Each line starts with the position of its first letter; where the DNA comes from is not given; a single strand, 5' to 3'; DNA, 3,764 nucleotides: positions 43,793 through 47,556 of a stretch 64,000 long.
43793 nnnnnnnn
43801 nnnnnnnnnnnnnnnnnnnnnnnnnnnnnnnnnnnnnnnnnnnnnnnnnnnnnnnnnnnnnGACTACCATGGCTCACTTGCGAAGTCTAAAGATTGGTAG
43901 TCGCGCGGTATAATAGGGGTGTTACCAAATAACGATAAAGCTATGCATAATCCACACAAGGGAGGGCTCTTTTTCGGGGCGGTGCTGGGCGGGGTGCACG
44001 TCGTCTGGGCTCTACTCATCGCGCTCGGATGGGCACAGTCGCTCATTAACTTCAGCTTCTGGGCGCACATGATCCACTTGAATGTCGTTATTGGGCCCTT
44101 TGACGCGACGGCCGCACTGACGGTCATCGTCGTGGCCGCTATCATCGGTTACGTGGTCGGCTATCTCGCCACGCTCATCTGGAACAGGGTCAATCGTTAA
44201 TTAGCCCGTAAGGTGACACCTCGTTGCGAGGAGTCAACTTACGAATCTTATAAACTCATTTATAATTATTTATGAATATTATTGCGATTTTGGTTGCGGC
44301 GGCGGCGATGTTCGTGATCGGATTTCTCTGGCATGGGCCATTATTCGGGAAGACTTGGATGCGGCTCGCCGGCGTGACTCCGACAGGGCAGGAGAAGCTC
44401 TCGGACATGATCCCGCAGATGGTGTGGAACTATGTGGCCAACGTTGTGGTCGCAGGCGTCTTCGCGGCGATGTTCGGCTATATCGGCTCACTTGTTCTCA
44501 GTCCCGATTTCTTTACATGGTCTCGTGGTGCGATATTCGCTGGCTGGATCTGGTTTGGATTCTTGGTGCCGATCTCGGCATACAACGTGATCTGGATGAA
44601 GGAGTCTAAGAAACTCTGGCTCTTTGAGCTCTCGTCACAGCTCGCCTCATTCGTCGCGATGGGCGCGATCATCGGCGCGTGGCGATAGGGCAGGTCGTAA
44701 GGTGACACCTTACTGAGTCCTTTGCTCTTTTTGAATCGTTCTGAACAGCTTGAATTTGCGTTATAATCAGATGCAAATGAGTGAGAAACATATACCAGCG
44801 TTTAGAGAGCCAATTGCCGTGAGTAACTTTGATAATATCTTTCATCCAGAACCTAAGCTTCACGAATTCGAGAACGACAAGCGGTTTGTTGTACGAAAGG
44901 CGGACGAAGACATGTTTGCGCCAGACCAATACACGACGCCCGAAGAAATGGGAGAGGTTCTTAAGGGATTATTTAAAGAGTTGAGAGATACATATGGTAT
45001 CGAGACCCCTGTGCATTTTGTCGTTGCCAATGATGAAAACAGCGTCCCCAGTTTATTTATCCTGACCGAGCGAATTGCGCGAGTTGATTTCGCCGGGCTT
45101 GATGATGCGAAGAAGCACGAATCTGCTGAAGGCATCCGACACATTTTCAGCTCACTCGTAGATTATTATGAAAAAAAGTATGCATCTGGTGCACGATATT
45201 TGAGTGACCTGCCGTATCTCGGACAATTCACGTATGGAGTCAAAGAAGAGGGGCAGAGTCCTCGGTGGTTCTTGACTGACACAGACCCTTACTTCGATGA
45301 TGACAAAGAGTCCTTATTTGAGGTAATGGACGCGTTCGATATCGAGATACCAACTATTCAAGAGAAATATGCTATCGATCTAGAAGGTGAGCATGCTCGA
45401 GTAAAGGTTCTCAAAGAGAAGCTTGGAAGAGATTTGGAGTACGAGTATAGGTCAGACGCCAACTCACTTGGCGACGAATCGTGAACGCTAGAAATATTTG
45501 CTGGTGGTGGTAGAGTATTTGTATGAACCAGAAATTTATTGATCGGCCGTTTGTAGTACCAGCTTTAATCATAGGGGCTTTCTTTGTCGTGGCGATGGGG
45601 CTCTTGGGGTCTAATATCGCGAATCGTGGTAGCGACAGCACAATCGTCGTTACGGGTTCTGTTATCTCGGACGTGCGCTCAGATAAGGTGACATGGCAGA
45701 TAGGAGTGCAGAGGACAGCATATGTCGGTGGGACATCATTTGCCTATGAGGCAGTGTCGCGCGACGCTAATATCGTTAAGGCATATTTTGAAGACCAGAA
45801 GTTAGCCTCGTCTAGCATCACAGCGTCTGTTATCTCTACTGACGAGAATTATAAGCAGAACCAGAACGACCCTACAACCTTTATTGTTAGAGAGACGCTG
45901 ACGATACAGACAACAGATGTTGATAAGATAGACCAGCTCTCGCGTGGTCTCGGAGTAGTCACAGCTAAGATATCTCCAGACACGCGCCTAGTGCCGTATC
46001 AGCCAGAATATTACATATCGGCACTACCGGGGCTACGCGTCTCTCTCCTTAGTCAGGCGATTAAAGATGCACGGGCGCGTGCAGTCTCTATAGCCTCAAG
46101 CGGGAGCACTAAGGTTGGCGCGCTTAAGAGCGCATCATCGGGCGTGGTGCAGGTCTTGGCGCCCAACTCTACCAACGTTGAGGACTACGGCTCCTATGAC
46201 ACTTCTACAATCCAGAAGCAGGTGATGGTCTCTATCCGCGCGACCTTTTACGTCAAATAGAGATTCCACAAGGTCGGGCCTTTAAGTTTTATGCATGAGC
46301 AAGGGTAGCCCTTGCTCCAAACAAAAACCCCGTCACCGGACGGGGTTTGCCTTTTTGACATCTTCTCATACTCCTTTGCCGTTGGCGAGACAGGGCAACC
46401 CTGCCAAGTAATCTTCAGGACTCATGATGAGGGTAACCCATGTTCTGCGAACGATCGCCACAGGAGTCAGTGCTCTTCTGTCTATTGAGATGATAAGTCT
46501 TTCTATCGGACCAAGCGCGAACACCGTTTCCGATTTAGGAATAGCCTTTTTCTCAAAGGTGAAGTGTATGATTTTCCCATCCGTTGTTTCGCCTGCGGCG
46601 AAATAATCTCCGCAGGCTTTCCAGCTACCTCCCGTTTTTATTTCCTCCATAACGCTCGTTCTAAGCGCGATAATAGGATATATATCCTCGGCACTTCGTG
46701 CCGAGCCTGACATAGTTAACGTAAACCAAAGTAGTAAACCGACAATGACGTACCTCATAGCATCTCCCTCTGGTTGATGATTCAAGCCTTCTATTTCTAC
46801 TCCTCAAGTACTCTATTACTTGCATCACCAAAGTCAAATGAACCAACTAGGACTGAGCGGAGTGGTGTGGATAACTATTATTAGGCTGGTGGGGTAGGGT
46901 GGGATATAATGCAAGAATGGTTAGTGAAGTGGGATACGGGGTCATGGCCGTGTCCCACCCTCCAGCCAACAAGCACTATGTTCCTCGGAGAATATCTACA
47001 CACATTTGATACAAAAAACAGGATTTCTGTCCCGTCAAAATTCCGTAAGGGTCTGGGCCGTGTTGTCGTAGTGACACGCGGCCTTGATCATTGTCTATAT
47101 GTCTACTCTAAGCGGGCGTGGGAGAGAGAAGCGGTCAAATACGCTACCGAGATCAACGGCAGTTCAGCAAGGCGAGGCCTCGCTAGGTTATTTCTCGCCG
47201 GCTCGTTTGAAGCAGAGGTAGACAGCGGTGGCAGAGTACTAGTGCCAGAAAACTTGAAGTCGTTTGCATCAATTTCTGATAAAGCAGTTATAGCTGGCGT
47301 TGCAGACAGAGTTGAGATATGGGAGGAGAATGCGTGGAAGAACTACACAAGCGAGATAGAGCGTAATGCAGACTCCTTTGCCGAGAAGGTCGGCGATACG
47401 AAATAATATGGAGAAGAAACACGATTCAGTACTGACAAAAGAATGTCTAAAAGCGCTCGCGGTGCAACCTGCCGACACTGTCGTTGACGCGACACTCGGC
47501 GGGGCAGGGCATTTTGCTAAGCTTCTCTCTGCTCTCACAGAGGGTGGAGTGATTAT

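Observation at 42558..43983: fic gene bracketed by ~80-bp direct repeats that duplicate the promoter and first 14 codons of the downstream gene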

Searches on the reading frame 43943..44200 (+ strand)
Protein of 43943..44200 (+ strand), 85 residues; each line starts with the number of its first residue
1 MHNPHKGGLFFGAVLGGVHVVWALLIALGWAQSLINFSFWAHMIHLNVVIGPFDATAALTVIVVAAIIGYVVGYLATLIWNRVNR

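Call 11: search_protein_families(library=pfam, proteins=[window:43943-44200:+], max_evalue=0.01)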
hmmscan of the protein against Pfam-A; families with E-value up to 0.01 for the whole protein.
window:43943-44200:+ (85 aa): 0 families

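Call 14: find_encoding_contigs(protein=window:43943-44200:+, flank=10000, max_places=10)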
Protein window:43943-44200:+ (85 aa): 4 contigs read that carry it; 4 places shown.
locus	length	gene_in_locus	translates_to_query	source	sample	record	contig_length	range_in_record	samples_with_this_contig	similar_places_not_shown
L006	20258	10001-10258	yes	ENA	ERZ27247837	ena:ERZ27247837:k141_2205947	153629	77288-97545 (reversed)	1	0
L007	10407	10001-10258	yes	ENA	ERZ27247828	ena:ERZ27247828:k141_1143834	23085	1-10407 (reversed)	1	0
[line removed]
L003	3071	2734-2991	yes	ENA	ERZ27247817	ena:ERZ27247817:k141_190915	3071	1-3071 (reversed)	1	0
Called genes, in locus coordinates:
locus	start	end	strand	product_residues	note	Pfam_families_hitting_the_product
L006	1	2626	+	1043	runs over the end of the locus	PF02450:LCAT (weak), PF24096:DUF7379 (weak)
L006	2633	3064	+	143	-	-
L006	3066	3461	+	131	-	PF03073:TspO_MBR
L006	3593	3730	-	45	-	-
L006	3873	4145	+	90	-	-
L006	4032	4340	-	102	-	-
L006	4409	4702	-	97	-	-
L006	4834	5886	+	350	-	PF13651:EcoRI_methylase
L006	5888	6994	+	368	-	PF03235:GmrSD_N, PF01844:HNH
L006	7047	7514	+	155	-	-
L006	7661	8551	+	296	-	PF14338:Mrr_N, PF04471:Mrr_cat, PF13156:Mrr_cat_2 (weak), PF22722:NA-iREase1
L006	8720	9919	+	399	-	PF13784:Fic_N, PF02661:Fic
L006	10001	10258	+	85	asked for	-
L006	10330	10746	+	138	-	PF08570:DUF1761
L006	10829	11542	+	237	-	-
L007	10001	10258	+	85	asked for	-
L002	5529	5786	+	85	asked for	-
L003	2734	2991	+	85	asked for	-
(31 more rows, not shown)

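Call 15: find_homologous_proteins(query=window:43943-44200:+, max_evalue=0.001)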
Query window:43943-44200:+ (85 aa): 21 proteins with E <= 0.001 among 24 candidates.
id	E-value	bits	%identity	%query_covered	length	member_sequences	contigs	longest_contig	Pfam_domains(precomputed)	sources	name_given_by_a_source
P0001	1.2e-47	178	100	100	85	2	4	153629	-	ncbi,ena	-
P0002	8.3e-35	136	74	100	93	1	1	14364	-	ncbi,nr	ncbi:hypothetical protein KGQ72_02655 [Patescibacteria group bacterium]|nr:hypothetical protein [Pat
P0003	2.1e-30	122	66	100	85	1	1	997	-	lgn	-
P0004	2.1e-27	113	60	98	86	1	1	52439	-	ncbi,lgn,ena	-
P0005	5.8e-27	111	61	96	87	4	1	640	-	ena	-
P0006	6.0e-27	111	62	100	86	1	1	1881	-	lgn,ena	-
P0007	7.8e-27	111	59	100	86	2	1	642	-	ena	-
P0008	1.1e-26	111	57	99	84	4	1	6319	-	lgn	-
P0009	5.8e-26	108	62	100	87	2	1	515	-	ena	-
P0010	1.7e-25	107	58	100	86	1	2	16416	-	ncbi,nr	ncbi:hypothetical protein HY090_00165 [Candidatus Kaiserbacteria bacterium]|nr:hypothetical protein 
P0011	2.0e-25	107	61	100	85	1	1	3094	-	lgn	-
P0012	3.4e-25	106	60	98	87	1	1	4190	-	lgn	-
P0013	7.0e-24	102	68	84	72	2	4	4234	-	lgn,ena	-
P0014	1.0e-23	101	56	100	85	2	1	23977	-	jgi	-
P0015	7.2e-23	98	55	100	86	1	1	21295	-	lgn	-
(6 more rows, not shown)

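Call 17: find_encoding_contigs(protein=P0002, flank=10000, max_places=3)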
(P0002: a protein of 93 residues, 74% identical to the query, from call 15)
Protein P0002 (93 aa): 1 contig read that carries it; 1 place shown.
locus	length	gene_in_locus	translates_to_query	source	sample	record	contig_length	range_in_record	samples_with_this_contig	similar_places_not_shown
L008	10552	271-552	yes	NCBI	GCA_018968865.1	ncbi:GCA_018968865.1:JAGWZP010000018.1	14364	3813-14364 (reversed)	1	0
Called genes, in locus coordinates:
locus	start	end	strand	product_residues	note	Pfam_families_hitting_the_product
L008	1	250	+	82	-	?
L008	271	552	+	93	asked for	-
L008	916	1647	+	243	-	PF00929:RNase_T, PF01612:DNA_pol_A_exo1 (weak), PF20600:ExoX-like_C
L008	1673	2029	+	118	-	-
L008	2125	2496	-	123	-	-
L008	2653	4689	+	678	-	-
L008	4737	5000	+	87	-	PF02583:Trns_repr_metal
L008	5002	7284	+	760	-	PF00403:HMA, PF00122:E1-E2_ATPase, PF00702:Hydrolase, PF12710:HAD (faint), PF08282:Hydrolase_3 (faint)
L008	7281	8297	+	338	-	PF00403:HMA, PF13386:DsbD_2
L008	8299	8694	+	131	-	PF13473:Cupredoxin_1 (weak)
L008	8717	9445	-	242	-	PF01479:S4, PF00849:PseudoU_synth_2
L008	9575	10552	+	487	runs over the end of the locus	PF03193:RsgA_GTPase (faint), PF00005:ABC_tran, PF02463:SMC_N (faint), PF13191:AAA_16 (faint), PF13476:AAA_23 (faint), PF13304:AAA_21 (weak), PF00005:ABC_tran, PF13304:AAA_21 (weak), +5 more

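Call 18: find_encoding_contigs(protein=P0004, flank=10000, max_places=3)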
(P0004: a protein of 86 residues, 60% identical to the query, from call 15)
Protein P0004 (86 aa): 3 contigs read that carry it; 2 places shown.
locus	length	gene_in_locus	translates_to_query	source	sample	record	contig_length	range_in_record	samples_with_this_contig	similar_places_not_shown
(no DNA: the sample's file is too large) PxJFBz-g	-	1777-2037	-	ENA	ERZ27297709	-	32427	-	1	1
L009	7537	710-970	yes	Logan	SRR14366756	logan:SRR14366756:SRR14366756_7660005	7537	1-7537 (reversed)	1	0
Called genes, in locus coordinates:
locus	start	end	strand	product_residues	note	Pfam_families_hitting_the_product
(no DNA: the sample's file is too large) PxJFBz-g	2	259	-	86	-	?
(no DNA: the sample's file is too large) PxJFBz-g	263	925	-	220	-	-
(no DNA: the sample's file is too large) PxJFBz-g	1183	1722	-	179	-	-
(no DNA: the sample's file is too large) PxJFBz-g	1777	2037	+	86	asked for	-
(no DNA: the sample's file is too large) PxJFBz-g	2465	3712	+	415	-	-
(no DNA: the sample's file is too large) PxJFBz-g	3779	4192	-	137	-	-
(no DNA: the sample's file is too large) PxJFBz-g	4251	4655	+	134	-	-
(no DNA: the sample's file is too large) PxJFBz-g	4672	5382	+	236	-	PF00929:RNase_T, PF20600:ExoX-like_C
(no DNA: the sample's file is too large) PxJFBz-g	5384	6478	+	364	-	PF11141:DUF2914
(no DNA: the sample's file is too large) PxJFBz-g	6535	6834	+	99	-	PF09851:SHOCT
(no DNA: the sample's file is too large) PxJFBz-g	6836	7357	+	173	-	PF04173:DoxD, PF07681:DoxX (weak)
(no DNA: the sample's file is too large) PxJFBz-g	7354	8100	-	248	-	-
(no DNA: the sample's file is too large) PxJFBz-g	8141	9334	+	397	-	PF04851:ResIII, PF00270:DEAD, PF00271:Helicase_C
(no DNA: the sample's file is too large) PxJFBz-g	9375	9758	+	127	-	PF05514:HR_lesion (faint), PF07681:DoxX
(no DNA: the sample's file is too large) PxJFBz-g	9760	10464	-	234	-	PF18306:LDcluster4, PF03641:Lysine_decarbox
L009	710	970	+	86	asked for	-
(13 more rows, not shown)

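Call 19: find_encoding_contigs(protein=P0010, flank=10000, max_places=3)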
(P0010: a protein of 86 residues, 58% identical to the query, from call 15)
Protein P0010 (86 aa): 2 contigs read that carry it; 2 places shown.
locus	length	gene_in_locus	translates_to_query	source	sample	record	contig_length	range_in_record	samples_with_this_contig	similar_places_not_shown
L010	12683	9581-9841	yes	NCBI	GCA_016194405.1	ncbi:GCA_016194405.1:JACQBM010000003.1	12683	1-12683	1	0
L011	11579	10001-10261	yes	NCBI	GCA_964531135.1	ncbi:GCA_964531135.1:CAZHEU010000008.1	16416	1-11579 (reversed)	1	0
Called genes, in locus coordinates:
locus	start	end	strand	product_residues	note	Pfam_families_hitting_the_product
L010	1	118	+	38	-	?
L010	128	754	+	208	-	PF00156:Pribosyltran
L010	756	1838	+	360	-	PF01180:DHO_dh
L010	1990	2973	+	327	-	PF01979:Amidohydro_1, PF07969:Amidohydro_3 (weak)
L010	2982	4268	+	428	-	PF00206:Lyase_1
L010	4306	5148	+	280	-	PF00152:tRNA-synt_2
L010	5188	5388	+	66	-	-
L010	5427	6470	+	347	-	PF05496:RuvB_N, PF06068:TIP49 (faint), PF13177:DNA_pol3_delta2 (weak), PF00004:AAA, PF07728:AAA_5 (weak), PF13401:AAA_22 (faint), PF13177:DNA_pol3_delta2, PF22608:DNAX_ATPase_lid (weak), +1 more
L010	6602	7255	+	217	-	-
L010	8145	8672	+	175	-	-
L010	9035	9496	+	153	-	PF00583:Acetyltransf_1, PF13673:Acetyltransf_10, PF13508:Acetyltransf_7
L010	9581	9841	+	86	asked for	-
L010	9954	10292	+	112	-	-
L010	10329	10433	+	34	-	PF03640:Lipoprotein_15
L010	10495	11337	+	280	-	PF00175:NAD_binding_1 (weak)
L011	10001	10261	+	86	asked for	-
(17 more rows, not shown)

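Call 59: search_protein_families(library=padloc, proteins=[window:43943-44200:+], max_evalue=0.001)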
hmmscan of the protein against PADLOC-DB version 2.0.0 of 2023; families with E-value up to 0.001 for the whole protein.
window:43943-44200:+ (85 aa): 0 families

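Call 63: find_encoding_contigs(protein=P0013, flank=4000, max_places=4)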
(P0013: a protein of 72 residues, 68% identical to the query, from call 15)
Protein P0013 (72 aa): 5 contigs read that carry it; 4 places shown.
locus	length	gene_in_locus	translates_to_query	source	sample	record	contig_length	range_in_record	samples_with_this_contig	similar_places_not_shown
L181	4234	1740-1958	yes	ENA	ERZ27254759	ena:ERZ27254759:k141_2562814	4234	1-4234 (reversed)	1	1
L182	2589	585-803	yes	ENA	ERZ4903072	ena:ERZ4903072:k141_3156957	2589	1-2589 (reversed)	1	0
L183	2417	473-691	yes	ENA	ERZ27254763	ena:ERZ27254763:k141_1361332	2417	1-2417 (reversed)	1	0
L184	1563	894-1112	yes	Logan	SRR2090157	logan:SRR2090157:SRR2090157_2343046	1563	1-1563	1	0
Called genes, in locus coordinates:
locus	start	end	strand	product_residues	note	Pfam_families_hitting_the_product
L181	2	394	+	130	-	?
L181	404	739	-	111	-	PF09685:MamF_MmsF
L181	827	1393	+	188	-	PF10755:DUF2585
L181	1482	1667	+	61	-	-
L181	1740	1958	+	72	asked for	-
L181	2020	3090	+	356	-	PF01180:DHO_dh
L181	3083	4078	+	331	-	PF00144:Beta-lactamase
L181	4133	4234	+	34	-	?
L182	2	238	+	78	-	?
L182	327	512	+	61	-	-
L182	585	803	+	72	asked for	-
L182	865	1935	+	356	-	PF01180:DHO_dh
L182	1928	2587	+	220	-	?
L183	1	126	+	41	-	?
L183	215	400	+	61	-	-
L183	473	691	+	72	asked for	-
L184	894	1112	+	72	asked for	-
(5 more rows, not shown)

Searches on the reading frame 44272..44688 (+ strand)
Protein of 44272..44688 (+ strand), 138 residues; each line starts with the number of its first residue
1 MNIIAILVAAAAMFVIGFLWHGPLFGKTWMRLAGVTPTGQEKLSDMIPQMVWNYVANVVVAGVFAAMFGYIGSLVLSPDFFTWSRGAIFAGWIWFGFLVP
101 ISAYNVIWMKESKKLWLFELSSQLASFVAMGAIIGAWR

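Call 11: search_protein_families(library=pfam, proteins=[window:44272-44688:+], max_evalue=0.01)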
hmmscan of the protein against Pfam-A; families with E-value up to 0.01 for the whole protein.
window:44272-44688:+ (138 aa): 1 family
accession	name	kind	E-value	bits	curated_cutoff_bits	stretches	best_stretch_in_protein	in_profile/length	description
PF08570.15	DUF1761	-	3e-25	89.3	31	1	4-135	1-123/123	Protein of unknown function (DUF1761)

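Call 84: find_homologous_proteins(query=window:44272-44688:+, max_evalue=1e-20)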
Query window:44272-44688:+ (138 aa): 197 proteins with E <= 1e-20 among 301 candidates; the best 120 are listed.
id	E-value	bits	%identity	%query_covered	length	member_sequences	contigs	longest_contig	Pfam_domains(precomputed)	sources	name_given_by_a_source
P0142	3.4e-77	276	100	91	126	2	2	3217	PF08570.16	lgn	-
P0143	8.1e-70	252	85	100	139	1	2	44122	PF08570.16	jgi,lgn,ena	jgi:hypothetical protein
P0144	1.4e-68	248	83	100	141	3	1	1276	PF08570.16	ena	-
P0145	1.1e-65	238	81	100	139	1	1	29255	PF08570.16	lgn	-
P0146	1.1e-65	238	79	100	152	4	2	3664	PF08570.16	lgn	-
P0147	9.4e-64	232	78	100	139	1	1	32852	PF08570.16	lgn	-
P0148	2.4e-61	224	74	100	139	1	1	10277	PF08570.16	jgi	-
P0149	6.3e-61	223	79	100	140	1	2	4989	PF08570.16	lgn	-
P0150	1.5e-59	218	73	100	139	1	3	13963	PF08570.16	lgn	-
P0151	4.2e-57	210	78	96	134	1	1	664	PF08570.16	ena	-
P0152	2.8e-44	169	63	99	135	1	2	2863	PF08570.16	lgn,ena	-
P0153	2.4e-42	163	59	100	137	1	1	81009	PF08570.16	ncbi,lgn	-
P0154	5.6e-42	161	62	97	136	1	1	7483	PF08570.16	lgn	-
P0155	8.5e-41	158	58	99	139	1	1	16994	PF08570.16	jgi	jgi:hypothetical protein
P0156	3.7e-40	155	60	99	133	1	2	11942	PF08570.16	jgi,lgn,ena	-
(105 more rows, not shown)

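Call 85: find_encoding_contigs(protein=P0143, flank=9000, max_places=2)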
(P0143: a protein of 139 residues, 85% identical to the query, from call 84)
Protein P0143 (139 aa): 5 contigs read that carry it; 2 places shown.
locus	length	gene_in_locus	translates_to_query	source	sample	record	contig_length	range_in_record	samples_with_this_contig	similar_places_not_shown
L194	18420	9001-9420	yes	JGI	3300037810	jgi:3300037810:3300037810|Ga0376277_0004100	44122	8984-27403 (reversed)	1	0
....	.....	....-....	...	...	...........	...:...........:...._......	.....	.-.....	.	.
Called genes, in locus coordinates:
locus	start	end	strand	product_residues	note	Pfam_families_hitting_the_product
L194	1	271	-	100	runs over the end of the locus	-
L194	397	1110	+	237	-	PF01507:PAPS_reduct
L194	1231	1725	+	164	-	PF00156:Pribosyltran (weak)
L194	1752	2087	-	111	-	-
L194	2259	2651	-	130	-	PF05014:Nuc_deoxyrib_tr (weak)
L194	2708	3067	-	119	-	PF11969:DcpS_C, PF01230:HIT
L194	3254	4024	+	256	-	-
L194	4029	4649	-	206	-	-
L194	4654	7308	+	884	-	PF00173:Cyt-b5, PF09479:Flg_new (faint), PF18998:Flg_new_2, PF00173:Cyt-b5, PF18998:Flg_new_2, PF00173:Cyt-b5, PF18998:Flg_new_2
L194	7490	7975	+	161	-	PF07681:DoxX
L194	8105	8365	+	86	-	-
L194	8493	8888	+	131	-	PF03073:TspO_MBR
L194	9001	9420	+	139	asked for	PF08570:DUF1761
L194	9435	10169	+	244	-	PF00929:RNase_T, PF01612:DNA_pol_A_exo1 (weak), PF20600:ExoX-like_C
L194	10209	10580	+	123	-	-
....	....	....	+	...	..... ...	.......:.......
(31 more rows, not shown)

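Call 86: find_encoding_contigs(protein=P0145, flank=9000, max_places=2)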
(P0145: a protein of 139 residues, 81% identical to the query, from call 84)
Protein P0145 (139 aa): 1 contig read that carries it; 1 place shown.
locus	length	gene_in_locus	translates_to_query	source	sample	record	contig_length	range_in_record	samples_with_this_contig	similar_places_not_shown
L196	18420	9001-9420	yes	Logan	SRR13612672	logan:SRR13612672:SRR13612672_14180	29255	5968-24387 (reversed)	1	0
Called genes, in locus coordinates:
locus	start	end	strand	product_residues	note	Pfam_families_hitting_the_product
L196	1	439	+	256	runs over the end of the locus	PF20199:RepSA (faint), PF23343:REP_ORF2-G2P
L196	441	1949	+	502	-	PF00239:Resolvase, PF07508:Recombinase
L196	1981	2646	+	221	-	-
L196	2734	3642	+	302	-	PF03724:META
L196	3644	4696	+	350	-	PF01594:AI-2E_transport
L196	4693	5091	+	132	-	PF03073:TspO_MBR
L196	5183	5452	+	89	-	-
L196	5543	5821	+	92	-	-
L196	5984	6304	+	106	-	-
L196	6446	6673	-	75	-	-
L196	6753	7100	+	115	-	PF12643:MazG-like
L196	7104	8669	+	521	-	PF04851:ResIII (faint), PF09848:SLFN-g3_helicase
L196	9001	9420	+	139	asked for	PF08570:DUF1761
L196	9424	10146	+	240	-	PF00929:RNase_T, PF01612:DNA_pol_A_exo1 (weak), PF20600:ExoX-like_C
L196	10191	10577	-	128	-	-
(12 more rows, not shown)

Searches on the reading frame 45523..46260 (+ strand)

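Call 11: search_protein_families(library=pfam, proteins=[window:45523-46260:+], max_evalue=0.01)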
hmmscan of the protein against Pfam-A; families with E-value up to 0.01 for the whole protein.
window:45523-46260:+ (245 aa): 1 family
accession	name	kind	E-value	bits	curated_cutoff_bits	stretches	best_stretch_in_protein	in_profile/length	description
PF04402.19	SIMPL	-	3.6e-15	57.2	25.2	1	41-240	1-203/205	Protein of unknown function (DUF541)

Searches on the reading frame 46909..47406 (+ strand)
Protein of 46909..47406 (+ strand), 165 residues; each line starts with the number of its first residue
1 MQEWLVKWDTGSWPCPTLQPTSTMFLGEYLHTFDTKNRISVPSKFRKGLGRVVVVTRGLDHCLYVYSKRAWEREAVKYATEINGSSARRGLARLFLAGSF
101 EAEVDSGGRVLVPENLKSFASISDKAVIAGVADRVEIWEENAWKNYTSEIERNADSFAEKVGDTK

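Call 12: search_protein_families(library=pfam, proteins=[window:46909-47406:+], max_evalue=0.01)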
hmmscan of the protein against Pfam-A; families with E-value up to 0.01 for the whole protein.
window:46909-47406:+ (165 aa): 1 family
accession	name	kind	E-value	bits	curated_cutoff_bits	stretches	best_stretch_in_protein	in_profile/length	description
PF02381.23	MraZ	-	1.4e-29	102.3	23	2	24-75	1-53/72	MraZ protein, putative antitoxin-like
